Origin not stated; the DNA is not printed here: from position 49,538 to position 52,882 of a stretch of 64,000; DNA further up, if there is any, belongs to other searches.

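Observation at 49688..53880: BspA-type LRR lipoprotein combined with Listeria-Bacteroides repeats at the end of the array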

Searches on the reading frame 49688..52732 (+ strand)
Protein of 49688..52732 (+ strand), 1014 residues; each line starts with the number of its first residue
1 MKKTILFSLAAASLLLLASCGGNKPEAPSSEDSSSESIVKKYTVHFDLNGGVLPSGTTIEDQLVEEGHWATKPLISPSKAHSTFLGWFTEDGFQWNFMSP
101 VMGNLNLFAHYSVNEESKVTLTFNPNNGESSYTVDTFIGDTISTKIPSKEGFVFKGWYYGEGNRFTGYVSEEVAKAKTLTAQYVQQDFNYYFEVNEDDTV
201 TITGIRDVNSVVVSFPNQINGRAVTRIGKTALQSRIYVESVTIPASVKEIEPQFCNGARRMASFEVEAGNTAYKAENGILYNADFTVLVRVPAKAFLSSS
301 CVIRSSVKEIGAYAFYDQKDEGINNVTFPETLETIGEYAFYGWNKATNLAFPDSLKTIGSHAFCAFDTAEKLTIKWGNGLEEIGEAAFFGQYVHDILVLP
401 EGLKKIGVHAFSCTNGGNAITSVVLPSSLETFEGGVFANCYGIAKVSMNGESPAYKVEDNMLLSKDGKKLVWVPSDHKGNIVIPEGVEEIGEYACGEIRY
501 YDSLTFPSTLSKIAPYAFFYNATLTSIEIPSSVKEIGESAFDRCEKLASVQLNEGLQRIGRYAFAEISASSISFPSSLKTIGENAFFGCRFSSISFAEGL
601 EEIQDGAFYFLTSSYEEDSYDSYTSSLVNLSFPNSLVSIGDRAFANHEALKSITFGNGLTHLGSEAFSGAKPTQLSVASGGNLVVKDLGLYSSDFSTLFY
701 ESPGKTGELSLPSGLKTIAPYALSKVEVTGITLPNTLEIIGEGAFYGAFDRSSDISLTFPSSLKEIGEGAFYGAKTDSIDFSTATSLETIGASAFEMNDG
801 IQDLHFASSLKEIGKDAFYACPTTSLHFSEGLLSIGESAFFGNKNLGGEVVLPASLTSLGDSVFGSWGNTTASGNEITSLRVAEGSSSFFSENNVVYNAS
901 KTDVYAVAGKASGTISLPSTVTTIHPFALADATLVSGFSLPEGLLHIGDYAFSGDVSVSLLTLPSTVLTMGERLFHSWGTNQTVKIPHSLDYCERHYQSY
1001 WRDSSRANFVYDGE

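Call 4: search_protein_families(library=pfam, proteins=[window:49688-52732:+], max_evalue=0.01)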
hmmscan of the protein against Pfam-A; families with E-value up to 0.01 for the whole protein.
window:49688-52732:+ (1014 aa): 3 families
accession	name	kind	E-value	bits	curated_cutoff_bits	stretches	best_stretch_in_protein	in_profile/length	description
PF13306.12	LRR_5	-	2.1e-115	380.4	27.7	7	480-589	15-123/127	BspA type Leucine rich repeat region (6 copies)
PF09479.16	Flg_new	-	9.9e-18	64.5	27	2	42-110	1-65/65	Listeria-Bacteroides repeat domain (List_Bact_rpt)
PF13855.12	LRR_8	-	9.9e-05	22.5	27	0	634-669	11-47/61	Leucine rich repeat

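Call 7: search_protein_families(library=ncbifam, proteins=[window:49688-52732:+], max_evalue=0.01)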
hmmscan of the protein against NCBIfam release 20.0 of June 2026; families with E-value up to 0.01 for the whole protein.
window:49688-52732:+ (1014 aa): 6 families
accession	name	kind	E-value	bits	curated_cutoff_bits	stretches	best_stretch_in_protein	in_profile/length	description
NF047961.1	adhesin_HupY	equivalog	5.1e-68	230.1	1250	7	299-442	189-323/978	leucine-rich repeat adhesin HupY/LrrG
NF045861.1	glide_Gli349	exception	2.2e-21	74.4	1750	2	522-599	2677-2751/3169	gliding machinery surface structure protein Gli349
NF033189.1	internalin_A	exception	2.2e-12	46.2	1600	1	63-200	511-649/799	class 1 internalin InlA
TIGR02543.1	List_Bact_rpt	repeat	5.9e-07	29.7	20.95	1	147-191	1-37/44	TIGR02543 family repeat protein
NF033188.1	internalin_H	exception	6.2e-05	21.8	1050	1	37-206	340-500/548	InlH/InlC2 family class 1 internalin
NF050142.1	PG1828_fam_lipo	equivalog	0.0061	17.3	50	0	1-44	1-46/59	PG1828 family lipoprotein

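Call 8: find_encoding_contigs(protein=window:49688-52732:+, flank=2000, max_places=4)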
Protein window:49688-52732:+ (1014 aa): 1 contig read that carries it; 1 place shown.
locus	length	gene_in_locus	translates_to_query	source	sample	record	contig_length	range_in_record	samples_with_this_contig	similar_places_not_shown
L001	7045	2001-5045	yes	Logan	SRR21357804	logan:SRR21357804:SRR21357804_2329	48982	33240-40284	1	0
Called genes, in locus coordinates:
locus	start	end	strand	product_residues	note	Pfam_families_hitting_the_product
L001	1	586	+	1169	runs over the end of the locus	-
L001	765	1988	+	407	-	-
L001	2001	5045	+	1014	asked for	PF09479:Flg_new, PF13306:LRR_5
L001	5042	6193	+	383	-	PF09479:Flg_new (weak)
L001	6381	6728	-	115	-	PF01627:Hpt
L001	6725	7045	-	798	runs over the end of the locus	PF00072:Response_reg, PF01966:HD, PF13487:HD_5, PF00990:GGDEF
